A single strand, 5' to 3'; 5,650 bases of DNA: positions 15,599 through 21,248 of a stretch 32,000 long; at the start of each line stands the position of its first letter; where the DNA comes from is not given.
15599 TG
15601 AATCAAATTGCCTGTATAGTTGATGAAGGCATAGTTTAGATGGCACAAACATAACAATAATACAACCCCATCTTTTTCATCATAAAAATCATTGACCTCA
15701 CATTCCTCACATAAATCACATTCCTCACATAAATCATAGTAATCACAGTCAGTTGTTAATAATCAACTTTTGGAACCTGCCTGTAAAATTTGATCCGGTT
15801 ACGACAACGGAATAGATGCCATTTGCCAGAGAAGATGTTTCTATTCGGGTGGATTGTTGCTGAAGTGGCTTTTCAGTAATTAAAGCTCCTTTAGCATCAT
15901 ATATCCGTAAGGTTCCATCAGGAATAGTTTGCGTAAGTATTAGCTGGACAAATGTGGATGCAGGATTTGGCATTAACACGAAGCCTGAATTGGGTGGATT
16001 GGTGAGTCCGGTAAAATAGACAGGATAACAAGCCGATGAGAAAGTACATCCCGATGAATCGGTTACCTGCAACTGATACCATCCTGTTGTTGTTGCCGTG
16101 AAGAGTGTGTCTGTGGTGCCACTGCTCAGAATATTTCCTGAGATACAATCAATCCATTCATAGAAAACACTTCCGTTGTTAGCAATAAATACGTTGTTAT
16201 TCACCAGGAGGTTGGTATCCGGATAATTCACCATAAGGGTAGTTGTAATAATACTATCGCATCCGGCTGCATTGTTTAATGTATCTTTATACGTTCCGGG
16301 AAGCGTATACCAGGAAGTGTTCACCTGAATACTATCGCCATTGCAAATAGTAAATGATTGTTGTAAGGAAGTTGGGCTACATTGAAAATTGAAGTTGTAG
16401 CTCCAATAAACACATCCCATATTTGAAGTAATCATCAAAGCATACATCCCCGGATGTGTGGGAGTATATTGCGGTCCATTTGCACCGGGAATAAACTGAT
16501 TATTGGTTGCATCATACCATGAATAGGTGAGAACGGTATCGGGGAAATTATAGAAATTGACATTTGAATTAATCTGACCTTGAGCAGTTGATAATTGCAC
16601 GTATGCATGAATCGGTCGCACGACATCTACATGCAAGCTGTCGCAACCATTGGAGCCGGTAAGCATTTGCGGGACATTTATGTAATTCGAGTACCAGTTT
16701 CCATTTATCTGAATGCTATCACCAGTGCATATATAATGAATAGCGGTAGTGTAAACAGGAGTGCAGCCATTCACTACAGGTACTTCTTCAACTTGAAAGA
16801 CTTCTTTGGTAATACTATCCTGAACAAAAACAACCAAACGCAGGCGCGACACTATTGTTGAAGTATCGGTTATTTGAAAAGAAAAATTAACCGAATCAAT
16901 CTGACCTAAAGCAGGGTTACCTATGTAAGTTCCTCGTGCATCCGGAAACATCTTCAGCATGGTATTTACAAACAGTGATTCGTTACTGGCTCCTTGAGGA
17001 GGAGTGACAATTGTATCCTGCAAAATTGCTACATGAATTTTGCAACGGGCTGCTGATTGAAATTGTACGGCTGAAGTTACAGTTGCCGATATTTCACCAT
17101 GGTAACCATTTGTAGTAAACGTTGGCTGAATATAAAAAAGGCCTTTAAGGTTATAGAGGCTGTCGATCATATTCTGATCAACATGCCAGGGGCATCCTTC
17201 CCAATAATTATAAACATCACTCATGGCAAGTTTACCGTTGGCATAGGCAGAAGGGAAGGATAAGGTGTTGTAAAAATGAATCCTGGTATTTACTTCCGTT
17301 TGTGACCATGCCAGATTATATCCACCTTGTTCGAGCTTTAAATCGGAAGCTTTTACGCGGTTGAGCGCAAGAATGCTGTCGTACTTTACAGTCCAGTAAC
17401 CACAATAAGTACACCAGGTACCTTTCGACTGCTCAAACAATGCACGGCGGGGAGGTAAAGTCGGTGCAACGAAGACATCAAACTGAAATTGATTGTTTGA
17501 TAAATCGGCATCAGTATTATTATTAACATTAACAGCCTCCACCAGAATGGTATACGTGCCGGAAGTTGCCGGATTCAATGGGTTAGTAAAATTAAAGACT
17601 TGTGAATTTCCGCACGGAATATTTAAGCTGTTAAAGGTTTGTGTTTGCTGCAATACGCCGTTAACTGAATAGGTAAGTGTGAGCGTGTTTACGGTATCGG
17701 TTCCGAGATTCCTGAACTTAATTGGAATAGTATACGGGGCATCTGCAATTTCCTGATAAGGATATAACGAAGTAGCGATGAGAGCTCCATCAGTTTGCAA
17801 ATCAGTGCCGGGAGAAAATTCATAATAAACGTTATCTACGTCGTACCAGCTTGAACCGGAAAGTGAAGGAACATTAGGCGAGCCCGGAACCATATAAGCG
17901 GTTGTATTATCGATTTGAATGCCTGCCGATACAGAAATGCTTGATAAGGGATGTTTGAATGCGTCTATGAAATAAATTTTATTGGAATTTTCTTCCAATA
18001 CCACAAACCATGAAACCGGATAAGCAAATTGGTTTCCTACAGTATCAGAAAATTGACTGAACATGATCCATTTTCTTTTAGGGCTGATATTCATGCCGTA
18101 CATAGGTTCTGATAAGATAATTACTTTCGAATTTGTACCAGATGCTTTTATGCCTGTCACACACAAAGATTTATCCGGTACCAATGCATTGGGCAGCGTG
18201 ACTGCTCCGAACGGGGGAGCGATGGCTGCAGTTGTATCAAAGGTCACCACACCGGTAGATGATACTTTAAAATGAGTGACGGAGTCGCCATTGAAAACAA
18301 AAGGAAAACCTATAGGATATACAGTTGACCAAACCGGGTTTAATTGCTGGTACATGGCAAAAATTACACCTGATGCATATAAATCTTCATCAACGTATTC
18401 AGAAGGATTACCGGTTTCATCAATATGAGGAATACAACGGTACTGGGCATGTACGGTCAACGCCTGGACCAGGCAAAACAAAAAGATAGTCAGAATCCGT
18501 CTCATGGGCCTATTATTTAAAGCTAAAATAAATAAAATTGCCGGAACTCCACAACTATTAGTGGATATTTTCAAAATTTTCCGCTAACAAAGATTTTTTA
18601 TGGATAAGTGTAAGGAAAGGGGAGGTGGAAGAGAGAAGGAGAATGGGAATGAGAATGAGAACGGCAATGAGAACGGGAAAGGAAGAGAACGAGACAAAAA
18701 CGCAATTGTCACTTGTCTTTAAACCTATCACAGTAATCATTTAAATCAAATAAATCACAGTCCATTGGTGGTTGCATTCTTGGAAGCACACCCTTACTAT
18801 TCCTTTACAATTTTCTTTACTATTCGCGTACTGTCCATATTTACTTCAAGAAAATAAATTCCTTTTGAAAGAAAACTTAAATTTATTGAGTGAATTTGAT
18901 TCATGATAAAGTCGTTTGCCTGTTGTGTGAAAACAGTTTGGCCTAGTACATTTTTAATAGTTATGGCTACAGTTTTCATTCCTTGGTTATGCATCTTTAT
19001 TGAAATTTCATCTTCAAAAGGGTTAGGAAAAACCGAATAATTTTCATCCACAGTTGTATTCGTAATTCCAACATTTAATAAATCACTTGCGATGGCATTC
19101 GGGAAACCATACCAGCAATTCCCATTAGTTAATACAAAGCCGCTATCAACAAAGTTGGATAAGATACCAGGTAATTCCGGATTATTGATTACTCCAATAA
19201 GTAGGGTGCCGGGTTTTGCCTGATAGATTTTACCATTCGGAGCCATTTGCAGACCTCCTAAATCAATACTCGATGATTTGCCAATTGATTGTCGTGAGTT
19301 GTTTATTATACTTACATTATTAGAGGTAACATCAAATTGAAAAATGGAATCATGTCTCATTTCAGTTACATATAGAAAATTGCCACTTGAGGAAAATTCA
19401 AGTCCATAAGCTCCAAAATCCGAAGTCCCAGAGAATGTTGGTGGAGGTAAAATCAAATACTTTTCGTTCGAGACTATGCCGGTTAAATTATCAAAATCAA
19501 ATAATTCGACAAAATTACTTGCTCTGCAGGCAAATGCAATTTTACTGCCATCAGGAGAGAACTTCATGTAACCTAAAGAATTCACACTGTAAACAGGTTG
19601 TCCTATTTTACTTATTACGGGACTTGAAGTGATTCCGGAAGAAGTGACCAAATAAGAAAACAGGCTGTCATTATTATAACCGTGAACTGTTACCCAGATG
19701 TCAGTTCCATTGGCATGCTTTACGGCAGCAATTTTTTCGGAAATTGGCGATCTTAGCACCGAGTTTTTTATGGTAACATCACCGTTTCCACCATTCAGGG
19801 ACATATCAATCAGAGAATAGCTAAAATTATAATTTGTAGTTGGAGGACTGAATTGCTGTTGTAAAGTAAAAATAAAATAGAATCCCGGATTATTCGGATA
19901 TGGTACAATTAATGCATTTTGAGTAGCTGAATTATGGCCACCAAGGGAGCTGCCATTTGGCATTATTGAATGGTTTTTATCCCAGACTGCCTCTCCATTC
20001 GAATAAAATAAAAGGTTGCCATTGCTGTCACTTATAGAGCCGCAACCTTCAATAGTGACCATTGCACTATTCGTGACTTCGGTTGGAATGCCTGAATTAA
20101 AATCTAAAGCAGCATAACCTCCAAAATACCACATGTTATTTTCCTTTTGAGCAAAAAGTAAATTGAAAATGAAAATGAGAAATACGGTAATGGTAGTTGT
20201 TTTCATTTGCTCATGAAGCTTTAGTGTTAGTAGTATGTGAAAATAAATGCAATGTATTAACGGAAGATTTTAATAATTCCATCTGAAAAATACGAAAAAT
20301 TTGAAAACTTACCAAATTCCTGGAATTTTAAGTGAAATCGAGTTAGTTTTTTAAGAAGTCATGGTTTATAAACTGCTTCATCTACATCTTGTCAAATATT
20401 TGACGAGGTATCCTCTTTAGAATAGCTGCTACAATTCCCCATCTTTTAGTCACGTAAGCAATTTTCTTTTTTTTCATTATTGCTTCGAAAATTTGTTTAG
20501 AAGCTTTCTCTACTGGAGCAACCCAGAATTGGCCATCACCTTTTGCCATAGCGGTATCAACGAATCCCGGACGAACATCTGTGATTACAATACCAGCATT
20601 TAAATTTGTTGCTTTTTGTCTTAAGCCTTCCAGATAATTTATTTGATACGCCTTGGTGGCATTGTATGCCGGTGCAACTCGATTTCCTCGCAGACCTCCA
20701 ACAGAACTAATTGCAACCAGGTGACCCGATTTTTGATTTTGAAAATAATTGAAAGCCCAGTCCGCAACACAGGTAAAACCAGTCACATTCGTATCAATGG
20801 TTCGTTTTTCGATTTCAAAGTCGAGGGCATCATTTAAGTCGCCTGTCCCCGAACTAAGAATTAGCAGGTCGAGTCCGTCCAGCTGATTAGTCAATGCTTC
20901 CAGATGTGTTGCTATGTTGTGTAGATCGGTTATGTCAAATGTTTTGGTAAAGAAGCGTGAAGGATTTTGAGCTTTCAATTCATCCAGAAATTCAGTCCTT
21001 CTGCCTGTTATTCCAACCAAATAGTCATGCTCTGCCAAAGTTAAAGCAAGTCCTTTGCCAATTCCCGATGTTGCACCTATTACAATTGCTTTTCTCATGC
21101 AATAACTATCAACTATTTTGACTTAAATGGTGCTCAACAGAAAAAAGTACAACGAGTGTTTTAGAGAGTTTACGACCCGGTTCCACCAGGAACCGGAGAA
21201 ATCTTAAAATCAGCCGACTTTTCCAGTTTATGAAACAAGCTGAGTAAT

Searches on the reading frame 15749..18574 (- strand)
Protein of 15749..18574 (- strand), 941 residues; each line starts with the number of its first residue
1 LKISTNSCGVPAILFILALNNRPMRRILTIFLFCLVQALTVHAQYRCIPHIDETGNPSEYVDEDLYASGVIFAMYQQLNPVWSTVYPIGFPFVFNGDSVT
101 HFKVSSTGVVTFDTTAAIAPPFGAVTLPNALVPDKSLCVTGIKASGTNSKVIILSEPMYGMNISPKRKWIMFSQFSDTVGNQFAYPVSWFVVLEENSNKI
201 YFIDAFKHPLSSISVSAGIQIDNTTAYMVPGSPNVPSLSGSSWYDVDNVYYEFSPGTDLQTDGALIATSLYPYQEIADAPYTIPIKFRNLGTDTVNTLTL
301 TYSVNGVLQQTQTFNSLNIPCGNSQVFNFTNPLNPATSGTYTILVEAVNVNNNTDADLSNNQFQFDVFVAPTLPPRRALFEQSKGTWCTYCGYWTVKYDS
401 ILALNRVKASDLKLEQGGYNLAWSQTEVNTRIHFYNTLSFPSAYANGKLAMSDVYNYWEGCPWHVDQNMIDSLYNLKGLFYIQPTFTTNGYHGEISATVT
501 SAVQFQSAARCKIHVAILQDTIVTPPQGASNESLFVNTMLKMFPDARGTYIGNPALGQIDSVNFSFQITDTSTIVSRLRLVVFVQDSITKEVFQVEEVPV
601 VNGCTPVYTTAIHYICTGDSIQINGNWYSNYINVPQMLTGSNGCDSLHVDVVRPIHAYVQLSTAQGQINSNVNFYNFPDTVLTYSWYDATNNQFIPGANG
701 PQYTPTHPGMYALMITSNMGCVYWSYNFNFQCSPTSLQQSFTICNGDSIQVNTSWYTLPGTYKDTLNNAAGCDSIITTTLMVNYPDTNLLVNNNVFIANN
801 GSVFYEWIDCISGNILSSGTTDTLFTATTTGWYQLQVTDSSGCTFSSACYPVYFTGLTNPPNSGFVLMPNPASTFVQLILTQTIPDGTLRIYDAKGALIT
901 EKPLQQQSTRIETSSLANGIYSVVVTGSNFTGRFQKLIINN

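Call 7: search_protein_families(library=pfam, proteins=[window:15749-18574:-], max_evalue=0.001)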
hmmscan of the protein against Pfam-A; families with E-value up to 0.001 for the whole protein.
window:15749-18574:- (941 aa): 4 families
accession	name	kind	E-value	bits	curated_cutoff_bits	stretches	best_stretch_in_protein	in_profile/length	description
PF18962.6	Por_Secre_tail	-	1.3e-09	38.7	27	1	869-939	3-75/75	Secretion system C-terminal sorting domain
PF11551.14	Omp28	-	7.5e-07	29.6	34.9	1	491-601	54-168/171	Outer membrane protein Omp28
PF07705.17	CARDB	-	5e-05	23.9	22.7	1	268-363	8-99/101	CARDB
PF13860.13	FlgD_ig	-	0.0007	20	27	0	876-928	14-76/79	FlgD Ig-like domain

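Call 40: search_protein_families(library=padloc, proteins=[window:15749-18574:-], max_evalue=0.01)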
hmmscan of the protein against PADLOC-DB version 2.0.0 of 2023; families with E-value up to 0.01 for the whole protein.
window:15749-18574:- (941 aa): 0 families

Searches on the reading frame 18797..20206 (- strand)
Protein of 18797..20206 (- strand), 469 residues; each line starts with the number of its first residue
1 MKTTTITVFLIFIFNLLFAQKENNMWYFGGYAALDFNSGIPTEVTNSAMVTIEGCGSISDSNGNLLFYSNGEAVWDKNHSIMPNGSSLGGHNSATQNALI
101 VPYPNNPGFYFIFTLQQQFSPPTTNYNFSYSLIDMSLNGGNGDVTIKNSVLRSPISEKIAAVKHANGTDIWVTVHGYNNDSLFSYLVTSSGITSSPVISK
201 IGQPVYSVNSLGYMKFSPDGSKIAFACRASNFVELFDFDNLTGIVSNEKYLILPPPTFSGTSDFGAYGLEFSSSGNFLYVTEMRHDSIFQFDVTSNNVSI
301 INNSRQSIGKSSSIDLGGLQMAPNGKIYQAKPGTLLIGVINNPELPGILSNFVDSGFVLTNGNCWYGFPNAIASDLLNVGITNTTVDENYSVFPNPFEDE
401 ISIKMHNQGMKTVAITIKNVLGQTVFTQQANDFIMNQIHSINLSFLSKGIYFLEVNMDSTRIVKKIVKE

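Call 7: search_protein_families(library=pfam, proteins=[window:18797-20206:-], max_evalue=0.001)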
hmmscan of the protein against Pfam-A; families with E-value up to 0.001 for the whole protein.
window:18797-20206:- (469 aa): 2 families
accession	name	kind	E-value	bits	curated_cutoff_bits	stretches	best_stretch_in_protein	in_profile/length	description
PF18962.6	Por_Secre_tail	-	1.8e-14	54.2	27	1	392-467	1-74/75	Secretion system C-terminal sorting domain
PF10282.15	Lactonase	-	2.1e-05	24.3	21.7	1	214-308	196-288/344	Lactonase, 7-bladed beta-propeller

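Call 40: search_protein_families(library=padloc, proteins=[window:18797-20206:-], max_evalue=0.01)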
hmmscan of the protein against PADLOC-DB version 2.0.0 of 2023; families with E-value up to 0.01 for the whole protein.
window:18797-20206:- (469 aa): 0 families

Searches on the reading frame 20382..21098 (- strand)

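Call 7: search_protein_families(library=pfam, proteins=[window:20382-21098:-], max_evalue=0.001)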
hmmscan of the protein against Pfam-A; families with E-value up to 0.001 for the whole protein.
window:20382-21098:- (238 aa): 3 families
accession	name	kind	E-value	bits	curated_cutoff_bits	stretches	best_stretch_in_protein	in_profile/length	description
PF00106.31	adh_short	-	3.7e-30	105.3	26.6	1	3-187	2-189/195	short chain dehydrogenase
PF13561.12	adh_short_C2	-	6.6e-20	72.1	27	1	8-204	1-200/236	Enoyl-(Acyl carrier protein) reductase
PF08659.16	KR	-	4.5e-06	27.1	22.6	1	5-164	4-171/180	KR domain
